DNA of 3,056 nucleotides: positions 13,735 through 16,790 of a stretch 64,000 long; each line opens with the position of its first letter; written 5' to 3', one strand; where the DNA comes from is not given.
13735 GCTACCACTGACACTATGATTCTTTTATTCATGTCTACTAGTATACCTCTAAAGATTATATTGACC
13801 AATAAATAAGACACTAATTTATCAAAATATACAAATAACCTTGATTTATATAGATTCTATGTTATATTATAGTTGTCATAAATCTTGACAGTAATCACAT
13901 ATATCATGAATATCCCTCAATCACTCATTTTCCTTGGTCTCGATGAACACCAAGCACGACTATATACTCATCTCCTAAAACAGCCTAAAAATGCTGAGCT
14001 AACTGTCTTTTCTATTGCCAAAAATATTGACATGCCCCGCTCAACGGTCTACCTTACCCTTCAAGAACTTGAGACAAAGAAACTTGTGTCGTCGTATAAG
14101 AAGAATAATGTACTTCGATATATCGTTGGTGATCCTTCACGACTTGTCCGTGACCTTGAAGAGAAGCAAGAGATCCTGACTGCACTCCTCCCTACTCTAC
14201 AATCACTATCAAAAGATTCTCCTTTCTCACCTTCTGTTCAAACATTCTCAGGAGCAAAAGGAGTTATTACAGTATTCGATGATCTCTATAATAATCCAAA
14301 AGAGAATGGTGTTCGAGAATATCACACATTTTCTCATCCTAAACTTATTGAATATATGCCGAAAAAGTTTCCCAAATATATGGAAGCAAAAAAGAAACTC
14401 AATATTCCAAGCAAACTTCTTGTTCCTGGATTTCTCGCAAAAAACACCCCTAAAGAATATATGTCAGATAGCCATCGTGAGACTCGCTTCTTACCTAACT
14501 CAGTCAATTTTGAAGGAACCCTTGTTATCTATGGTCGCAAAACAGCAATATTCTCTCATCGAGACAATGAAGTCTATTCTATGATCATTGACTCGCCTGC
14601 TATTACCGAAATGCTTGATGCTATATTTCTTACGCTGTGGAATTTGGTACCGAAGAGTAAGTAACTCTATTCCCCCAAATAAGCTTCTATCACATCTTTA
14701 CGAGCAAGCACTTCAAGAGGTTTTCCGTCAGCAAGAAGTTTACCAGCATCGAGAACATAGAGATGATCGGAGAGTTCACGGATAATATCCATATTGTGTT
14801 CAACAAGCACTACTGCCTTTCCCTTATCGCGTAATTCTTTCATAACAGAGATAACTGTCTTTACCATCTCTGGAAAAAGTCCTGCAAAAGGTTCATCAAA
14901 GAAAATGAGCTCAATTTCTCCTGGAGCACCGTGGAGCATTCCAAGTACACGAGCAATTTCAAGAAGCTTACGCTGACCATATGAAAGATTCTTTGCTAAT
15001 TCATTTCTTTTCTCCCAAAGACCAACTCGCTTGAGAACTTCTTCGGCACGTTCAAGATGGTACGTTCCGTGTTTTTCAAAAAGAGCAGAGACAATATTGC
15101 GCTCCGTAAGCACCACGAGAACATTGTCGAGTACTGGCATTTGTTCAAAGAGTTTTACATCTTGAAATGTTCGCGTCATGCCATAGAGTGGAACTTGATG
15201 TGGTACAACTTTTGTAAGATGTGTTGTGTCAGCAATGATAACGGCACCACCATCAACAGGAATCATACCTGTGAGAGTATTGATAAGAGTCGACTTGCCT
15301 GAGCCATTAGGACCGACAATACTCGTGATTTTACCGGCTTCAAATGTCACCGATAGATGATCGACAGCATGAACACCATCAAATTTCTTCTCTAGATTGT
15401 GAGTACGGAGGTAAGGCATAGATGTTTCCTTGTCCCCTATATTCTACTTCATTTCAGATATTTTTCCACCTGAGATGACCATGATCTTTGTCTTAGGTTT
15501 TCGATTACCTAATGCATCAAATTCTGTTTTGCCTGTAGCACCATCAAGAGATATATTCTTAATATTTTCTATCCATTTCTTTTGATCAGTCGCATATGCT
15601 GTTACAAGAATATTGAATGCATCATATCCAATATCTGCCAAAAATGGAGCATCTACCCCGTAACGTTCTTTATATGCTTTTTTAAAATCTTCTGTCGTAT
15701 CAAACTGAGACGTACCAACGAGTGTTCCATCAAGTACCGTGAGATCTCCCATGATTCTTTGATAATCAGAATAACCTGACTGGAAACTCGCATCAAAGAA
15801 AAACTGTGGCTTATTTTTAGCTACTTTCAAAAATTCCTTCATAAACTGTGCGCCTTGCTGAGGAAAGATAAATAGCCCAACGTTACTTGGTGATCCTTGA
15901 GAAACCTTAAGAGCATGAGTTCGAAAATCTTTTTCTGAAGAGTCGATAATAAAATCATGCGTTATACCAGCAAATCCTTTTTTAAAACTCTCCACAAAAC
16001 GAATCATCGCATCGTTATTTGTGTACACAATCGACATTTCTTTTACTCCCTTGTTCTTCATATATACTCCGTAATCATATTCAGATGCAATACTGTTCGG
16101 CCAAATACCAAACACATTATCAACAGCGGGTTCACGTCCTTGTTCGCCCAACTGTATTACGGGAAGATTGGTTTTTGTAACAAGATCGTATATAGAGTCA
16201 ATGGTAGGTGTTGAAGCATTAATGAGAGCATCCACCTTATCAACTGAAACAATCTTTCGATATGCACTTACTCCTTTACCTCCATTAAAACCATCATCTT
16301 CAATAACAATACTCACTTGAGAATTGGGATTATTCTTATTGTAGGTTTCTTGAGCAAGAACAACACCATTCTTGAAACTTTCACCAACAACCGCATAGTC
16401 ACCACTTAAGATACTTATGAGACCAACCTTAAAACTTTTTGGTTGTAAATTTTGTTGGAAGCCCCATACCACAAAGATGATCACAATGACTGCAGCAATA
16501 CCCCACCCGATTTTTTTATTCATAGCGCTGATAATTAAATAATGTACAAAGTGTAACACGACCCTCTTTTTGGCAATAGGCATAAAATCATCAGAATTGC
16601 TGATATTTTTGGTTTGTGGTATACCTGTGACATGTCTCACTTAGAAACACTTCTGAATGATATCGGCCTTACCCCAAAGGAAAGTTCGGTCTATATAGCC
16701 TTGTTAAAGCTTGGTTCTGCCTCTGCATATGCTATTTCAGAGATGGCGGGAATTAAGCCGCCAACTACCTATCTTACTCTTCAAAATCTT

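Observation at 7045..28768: Eleven tandem LivK-type substrate-binding paralogs served by one dispersed ABC core and five TrmB-like regulators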

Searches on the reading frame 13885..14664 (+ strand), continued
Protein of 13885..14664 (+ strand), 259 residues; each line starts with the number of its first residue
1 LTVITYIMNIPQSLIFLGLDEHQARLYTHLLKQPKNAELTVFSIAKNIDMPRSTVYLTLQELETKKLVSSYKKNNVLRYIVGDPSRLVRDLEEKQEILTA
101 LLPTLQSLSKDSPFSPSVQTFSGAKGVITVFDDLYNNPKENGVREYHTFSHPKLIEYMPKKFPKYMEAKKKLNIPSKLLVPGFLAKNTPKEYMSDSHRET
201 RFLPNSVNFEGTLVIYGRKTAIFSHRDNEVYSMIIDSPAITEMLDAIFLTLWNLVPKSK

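Call 26: search_solved_structures(query=A1, max_evalue=1, show_alignments=2)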
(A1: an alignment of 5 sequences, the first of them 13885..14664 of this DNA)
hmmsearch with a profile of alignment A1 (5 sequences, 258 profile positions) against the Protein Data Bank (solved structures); distinct sequences matched with E-value up to 1: 102 (the best 60 are shown).
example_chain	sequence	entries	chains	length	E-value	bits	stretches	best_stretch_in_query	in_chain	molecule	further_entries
3qph_A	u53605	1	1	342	5e-07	32.7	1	9-106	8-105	TrmB, a global transcription regulator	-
1sfx_A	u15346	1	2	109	1.8e-06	30.9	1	10-97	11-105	Conserved hypothetical protein AF2008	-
5bpd_A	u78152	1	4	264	3.9e-06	29.8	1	15-126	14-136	TrmBL2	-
5box_A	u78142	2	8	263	4.4e-06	29.6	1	15-126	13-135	Putative HTH-type transcriptional regulator TrmBL2 | TrmBL2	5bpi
5bqt_A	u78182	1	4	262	4.4e-06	29.6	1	15-126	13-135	Putative HTH-type transcriptional regulator TrmBL2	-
1s3j_A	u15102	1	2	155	5.4e-06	29.3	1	11-72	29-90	YusO protein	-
5k5o_A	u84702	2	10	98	1.8e-05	27.6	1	23-94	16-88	AspA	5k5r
5k1y_C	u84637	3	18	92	2.3e-05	27.3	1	23-93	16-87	AspA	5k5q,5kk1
4rs8_A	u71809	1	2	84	3.6e-05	26.6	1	23-95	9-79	AspA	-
4ija_A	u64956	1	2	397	5.3e-05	26.1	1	17-66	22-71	XylR protein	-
2fbi_A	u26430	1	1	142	0.00036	23.4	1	7-71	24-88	probable transcriptional regulator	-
4lb5_A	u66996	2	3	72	0.00042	23.1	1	19-71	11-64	Protein kinase containing Z-DNA binding domains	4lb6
5j6x_A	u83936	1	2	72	0.00047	23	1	19-71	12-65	Z-DNA binding protein kinase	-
7nwg_a2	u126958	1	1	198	0.0013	21.6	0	25-73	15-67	ribosomal protein eS25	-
2lvs_A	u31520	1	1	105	0.0015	21.3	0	17-59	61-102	Putative uncharacterized protein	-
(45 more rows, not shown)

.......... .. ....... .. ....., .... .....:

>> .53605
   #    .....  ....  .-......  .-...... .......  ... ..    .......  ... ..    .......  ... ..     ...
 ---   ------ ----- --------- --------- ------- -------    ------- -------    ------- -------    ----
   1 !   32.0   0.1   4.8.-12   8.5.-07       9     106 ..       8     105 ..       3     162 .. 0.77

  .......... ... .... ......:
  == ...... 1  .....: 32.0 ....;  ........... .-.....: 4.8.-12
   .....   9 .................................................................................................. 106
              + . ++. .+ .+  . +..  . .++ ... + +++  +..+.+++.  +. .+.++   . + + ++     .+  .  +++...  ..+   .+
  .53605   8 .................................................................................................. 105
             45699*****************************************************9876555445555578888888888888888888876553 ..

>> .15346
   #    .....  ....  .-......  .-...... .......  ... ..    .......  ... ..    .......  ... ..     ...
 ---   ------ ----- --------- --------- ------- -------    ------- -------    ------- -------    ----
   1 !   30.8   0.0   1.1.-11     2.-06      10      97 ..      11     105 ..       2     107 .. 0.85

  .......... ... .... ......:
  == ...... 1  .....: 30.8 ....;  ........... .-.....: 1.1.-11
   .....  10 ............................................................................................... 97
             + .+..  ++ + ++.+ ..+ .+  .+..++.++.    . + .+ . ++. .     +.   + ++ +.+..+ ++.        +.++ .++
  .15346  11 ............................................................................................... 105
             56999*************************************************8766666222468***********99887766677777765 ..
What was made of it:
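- On TrmB family of transcription regulators: Profile hit to TrmB 3qph, E 5e-7 (call 26). It aligns to the Tyr of NRVYD in TrmB (call 26). The alignment to TrmBL2 extends through it (call 26).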

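Call 32: find_related_loci(query=A2, collection=genome_contigs, flank=10000)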
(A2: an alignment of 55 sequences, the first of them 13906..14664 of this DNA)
Query A2 (252 aa) in genome_contigs; peptide patterns used: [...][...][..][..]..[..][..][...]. (x = any residue, [..] = any of these).
46 stretches matched a pattern; 12 encode a relative of the query (tblastn E <= 1e-3); 11 distinct loci.
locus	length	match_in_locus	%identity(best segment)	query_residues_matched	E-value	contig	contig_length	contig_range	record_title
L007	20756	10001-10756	67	1-252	2e-119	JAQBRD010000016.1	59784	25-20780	MAG: Candidatus Taylorbacteria bacterium isolate RYN_390 scaffold_1996247, whole genome shotgun sequence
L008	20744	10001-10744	63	1-249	5e-106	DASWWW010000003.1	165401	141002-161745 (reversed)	MAG TPA_asm: Candidatus Paceibacterota bacterium isolate SMAG_U3666 k141_743313, whole genome shotgun sequence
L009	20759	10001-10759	60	1-251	2e-104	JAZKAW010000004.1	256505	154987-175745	MAG: Patescibacteria group bacterium isolate ADI_H3L2_1_122_18_3-bin049_1 ADIH3L21_B049_1_000000000004, whole genome sho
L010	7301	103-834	29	1-245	2e-33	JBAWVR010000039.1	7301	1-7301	MAG: bacterium isolate ELA016 MAG016_39, whole genome shotgun sequence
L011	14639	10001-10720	33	2-245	7e-38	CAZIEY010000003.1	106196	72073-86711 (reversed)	MAG TPA_asm: uncultured Candidatus Saccharibacteria bacterium isolate SRP296810_co1_80 genome assembly, contig: NODE_162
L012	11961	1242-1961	23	10-250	4e-9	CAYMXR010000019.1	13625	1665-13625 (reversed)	MAG TPA_asm: uncultured Candidatus Saccharibacteria bacterium isolate SRP285395_co1_44 genome assembly, contig: NODE_727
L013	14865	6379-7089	29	10-251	2e-25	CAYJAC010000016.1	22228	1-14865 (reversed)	MAG TPA_asm: uncultured Candidatus Saccharibacteria bacterium isolate ERP123247_co1_236 genome assembly, contig: NODE_14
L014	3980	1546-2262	25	10-247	7e-7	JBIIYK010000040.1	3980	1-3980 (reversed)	MAG: Candidatus Paceibacteria bacterium isolate ME2005-09-19_3300034101_group2_bin230 Rohwer_bin1535_scaffold_38241_c1,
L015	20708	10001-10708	24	10-247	3e-6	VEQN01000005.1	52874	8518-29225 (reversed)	MAG: Candidatus Taylorbacteria bacterium isolate ZLKRG15 NODE_387_length_52874_cov_4.973818, whole genome shotgun sequen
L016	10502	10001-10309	25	30-127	4e-6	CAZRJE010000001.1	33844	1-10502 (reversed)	MAG TPA_asm: uncultured Candidatus Saccharibacteria bacterium isolate SRP135725_co1_380 genome assembly, contig: NODE_13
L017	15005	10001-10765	27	2-245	6e-17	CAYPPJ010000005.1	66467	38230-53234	MAG TPA_asm: uncultured Candidatus Saccharibacteria bacterium isolate SRP278252_co2_123 genome assembly, contig: NODE_66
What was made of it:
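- Tried and rejected: The species-representative genome collection did not return the source genome either (call 32).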

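Call 34: predict_structure(alignment_id=A2)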
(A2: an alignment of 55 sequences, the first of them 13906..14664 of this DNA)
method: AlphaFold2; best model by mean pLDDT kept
length: 252 residues; sequences in the alignment: 55
mean_pLDDT: 91.7   pTM: 0.57
mean pLDDT of the five models: 91.7, 90.2, 88.9, 87.0, 86.9
residues with pLDDT >= 90: 202; 70-90: 42; 50-70: 8; < 50: 0
segments of 3 or more residues with pLDDT < 50: none
pLDDT, mean of each block of 10 residues (from residue 1): 89 95 91 93 95 95 93 92 90 87 68 93 94 92 92 92 95 94 93 94 92 92 93 95 95 73
secondary structure, 60 per line:
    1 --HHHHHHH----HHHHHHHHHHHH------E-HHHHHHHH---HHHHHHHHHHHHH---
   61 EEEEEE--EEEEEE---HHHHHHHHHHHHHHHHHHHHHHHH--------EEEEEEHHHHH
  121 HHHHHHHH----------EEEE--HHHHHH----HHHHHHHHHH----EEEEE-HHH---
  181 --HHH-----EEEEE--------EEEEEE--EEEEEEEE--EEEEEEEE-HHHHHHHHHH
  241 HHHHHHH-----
elements in order: H3-9 H14-25 H34-41 H45-57 E61-66 E69-74 H78-101 E110-115 H116-128 E139-142 H145-150 H155-164 E169-173 E191-195 E204-209 E212-219 E222-229 H231-247
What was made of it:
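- On TrmB family of transcription regulators: Long helix at residues 78-101 in the AF2 model, pLDDT about 90 (call 34).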

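Call 41: fold_search(model_id=the predicted structure, library=pdb)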
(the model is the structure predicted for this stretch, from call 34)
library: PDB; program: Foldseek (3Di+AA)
matches with E <= 10: 1626; with E <= 0.001: 41
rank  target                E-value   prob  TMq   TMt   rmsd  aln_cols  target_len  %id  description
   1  5bqt_A                6.8e-14  1.00  0.45  0.44  12.7       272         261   15  Structure of TrmBL2, an archaeal chromatin protein, shows a novel mode of DNA binding. (released 2015-09-02)
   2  5bpd_D                9.3e-14  1.00  0.41  0.40  20.6       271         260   15  Structure of TrmBL2, an archaeal chromatin protein, shows a novel mode of DNA binding. (released 2015-09-02)
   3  5bpd_C                1.5e-13  1.00  0.41  0.40  20.6       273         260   16  Structure of TrmBL2, an archaeal chromatin protein, shows a novel mode of DNA binding. (released 2015-09-02)
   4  5bpi_D                2.0e-13  1.00  0.42  0.41  19.9       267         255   16  Structure of TrmBL2, an archaeal chromatin protein, shows a novel mode of DNA binding. (released 2015-09-02)
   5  5bpi_C                2.5e-13  1.00  0.41  0.40  20.7       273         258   16  Structure of TrmBL2, an archaeal chromatin protein, shows a novel mode of DNA binding. (released 2015-09-02)
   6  5box_A                3.4e-13  1.00  0.43  0.42  12.2       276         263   14  Structure of TrmBL2, an archaeal chromatin protein, shows a novel mode of DNA binding. (released 2015-09-02)
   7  5bpd_B                1.9e-12  1.00  0.42  0.41  12.0       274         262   14  Structure of TrmBL2, an archaeal chromatin protein, shows a novel mode of DNA binding. (released 2015-09-02)
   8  5bqt_B                3.2e-12  1.00  0.42  0.41  13.2       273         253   15  Structure of TrmBL2, an archaeal chromatin protein, shows a novel mode of DNA binding. (released 2015-09-02)
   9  3qph_A                7.3e-10  1.00  0.43  0.33  19.8       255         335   12  The three-dimensional structure of TrmB, a global transcriptional regulator of the hyperthermophilic archaeon Pyrococc (released 2012-05-30)
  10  6ehi_A                1.0e-05  1.00  0.43  0.65   4.5       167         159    6  NucT from Helicobacter pylori (released 2018-01-17)
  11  6ehi_D                1.2e-05  1.00  0.45  0.67   4.3       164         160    7  NucT from Helicobacter pylori (released 2018-01-17)
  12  6cmv_B                3.7e-05  1.00  0.33  0.66   3.5       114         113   23  Crystal structure of Archaeal Biofilm Regulator (AbfR2) from Sulfolobus acidocaldarius (released 2018-11-14)
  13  6cmv_C                5.4e-05  1.00  0.33  0.68   3.3       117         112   26  Crystal structure of Archaeal Biofilm Regulator (AbfR2) from Sulfolobus acidocaldarius (released 2018-11-14)
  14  6cmv_A                6.9e-05  1.00  0.33  0.67   3.3       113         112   22  Crystal structure of Archaeal Biofilm Regulator (AbfR2) from Sulfolobus acidocaldarius (released 2018-11-14)
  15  2xrn_B                1.1e-04  0.99  0.24  0.25  26.2       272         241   14  Crystal structure of TtgV (released 2010-12-01)
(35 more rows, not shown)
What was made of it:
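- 13885..14664 (+): REG1, short TrmB-like regulator (likely start 13906). Best full-length fold match is TrmBL2, E 7e-14 (calls 34, 41).
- On TrmBL2 subgroup: Foldseek E 7e-14 to 5bqt over the full length (call 41).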

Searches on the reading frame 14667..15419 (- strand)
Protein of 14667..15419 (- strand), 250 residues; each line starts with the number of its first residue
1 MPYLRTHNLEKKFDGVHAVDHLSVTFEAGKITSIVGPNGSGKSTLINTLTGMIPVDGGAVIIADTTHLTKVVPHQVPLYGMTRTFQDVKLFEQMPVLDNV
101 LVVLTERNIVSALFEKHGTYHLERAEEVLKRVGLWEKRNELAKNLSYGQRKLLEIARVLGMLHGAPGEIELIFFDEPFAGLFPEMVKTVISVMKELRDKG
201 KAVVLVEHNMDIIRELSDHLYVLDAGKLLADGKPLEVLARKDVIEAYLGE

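Call 4: search_protein_families(library=pfam, proteins=[window:14667-15419:-], max_evalue=0.01)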
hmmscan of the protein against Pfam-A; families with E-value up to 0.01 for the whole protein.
window:14667-15419:- (250 aa): 13 families
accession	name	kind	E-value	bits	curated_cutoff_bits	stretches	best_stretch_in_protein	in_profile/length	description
PF00005.33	ABC_tran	-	1.3e-22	81.3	25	1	20-178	2-136/137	ABC transporter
PF13304.12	AAA_21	-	8.5e-12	46.2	27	2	139-208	232-298/304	AAA domain, putative AbiEii toxin, Type IV TA system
PF02463.25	SMC_N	-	2.4e-07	30.9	40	1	29-49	24-44/220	RecF/RecN/SMC N terminal domain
PF13175.12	AAA_15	-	4.9e-07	30.1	32.1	0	133-206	291-367/374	AAA ATPase domain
PF12399.14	BCA_ABC_TP_C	-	1.2e-06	28.4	25.5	1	227-250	1-24/27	Branched-chain amino acid ATP-binding cassette transporter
PF13476.12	AAA_23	-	1.5e-06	29.4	27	1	15-50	6-40/201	AAA domain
PF13555.12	AAA_29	-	2.7e-05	24.3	27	1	23-49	16-42/61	P-loop containing region of AAA domain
PF13191.12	AAA_16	-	0.00022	22.2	32.6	1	30-95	25-83/167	AAA ATPase domain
PF03193.22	RsgA_GTPase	-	0.00027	21.2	30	1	19-53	97-130/174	RsgA GTPase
PF01926.29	MMR_HSR1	-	0.0014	19.1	21.9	1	33-70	3-34/113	50S ribosome-binding GTPase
PF13401.12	AAA_22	-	0.0076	17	27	0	30-63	6-39/130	AAA domain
PF13604.12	AAA_30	-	0.0079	16.4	27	0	30-67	19-57/191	AAA domain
PF19842.5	YqeC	-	0.009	16.7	27.6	0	33-86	2-50/145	YqeC protein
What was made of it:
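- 14667..15419 (-): livG-type ABC ATPase. Second gene of the SBP6 unit. PF00005 plus PF12399 BCA_ABC_TP_C (call 4).
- On HAAT-family ABC importer (LivHMGF + LivJ/K type): PF12399 BCA_ABC_TP_C in 14667-15419 only (call 4).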

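Call 92: search_protein_families(library=ncbifam, proteins=[window:14667-15419:-], max_evalue=1e-10)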
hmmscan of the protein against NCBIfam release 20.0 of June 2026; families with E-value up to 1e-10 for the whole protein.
window:14667-15419:- (250 aa): 144 families (the best 25 are shown)
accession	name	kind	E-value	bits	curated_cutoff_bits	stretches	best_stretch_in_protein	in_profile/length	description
TIGR03411.1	urea_trans_UrtD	equivalog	9.8e-53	179.3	304.1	1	3-250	2-242/242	urea ABC transporter ATP-binding protein UrtD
NF008449.1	PRK11300.1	equivalog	1.9e-52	178.1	362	1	4-250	6-254/255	high-affinity branched-chain amino acid ABC transporter ATP-binding protein LivG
TIGR04406.1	LPS_export_lptB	equivalog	5.8e-41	140.3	240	1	4-250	2-235/239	LPS export ABC transporter ATP-binding protein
NF008144.0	PRK10895.1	equivalog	8.3e-38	130.2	381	1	2-250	2-237/241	LPS export ABC transporter ATP-binding protein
TIGR01188.1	drrA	subfamily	2.2e-35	122.4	312.45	1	11-237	1-211/302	daunorubicin resistance ABC transporter, ATP-binding protein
TIGR02315.1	ABC_phnC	equivalog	1.4e-34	119.6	266.1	1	4-238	2-234/243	phosphonate ABC transporter ATP-binding protein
NF007027.0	PRK09493.1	equivalog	4.1e-33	114.7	379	1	7-239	5-225/240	glutamine ABC transporter ATP-binding protein GlnQ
NF008442.0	PRK11288.1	equivalog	2.6e-32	111.8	689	1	2-249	6-242/504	L-arabinose ABC transporter ATP-binding protein AraG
NF041861.1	YtfR_transport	equivalog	3.6e-32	111.4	850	1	4-249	2-235/492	galactofuranose ABC transporter, ATP-binding protein YtfR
TIGR04521.1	ECF_ATPase_2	equivalog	5.3e-32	111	330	1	16-246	18-241/279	energy-coupling factor transporter ATPase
NF010068.0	PRK13548.1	equivalog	1.2e-31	109.8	261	1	4-247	6-240/261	heme ABC transporter ATP-binding protein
NF010069.0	PRK13549.1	equivalog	2.6e-31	108.7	699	1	4-249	6-241/513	xylose ABC transporter ATP-binding protein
TIGR03410.1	urea_trans_UrtE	equivalog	6.3e-31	107.6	285.8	1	4-236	1-218/230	urea ABC transporter ATP-binding subunit UrtE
NF007253.0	PRK09700.1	equivalog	1.1e-30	106.8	772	1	2-245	4-239/510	D-allose ABC transporter ATP-binding protein AlsA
NF008030.0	PRK10762.1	equivalog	2.1e-30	105.9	745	1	4-249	5-239/501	ribose ABC transporter ATP-binding protein RbsA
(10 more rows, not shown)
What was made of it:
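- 14667..15419 (-): LivG/UrtD-type (call 92).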

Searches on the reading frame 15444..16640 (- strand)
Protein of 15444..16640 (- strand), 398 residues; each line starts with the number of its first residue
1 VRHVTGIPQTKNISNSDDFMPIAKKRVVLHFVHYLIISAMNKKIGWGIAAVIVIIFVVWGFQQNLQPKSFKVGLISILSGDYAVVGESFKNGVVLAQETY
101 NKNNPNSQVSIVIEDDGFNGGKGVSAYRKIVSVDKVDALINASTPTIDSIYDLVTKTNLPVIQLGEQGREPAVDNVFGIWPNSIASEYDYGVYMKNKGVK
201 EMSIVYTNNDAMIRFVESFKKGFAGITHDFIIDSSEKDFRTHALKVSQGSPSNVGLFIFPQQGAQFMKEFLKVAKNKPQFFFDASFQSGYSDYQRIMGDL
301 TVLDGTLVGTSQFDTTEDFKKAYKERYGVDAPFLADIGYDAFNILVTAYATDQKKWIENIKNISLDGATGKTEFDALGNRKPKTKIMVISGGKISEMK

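Call 3: search_protein_families(library=pfam, proteins=[window:15444-16640:-], max_evalue=0.01)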
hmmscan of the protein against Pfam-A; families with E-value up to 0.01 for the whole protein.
window:15444-16640:- (398 aa): 2 families
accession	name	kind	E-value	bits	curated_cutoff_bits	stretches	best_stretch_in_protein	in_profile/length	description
PF13458.12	Peripla_BP_6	-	1.8e-27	97.3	31.7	1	70-377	2-325/343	Periplasmic binding protein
PF01094.35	ANF_receptor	-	0.0005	19.7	25.4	1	95-387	8-348/353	Receptor family ligand binding region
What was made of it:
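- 15444..16640 (-): SBP6 (likely start 16523). PF13458 at 97 bits (call 3).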
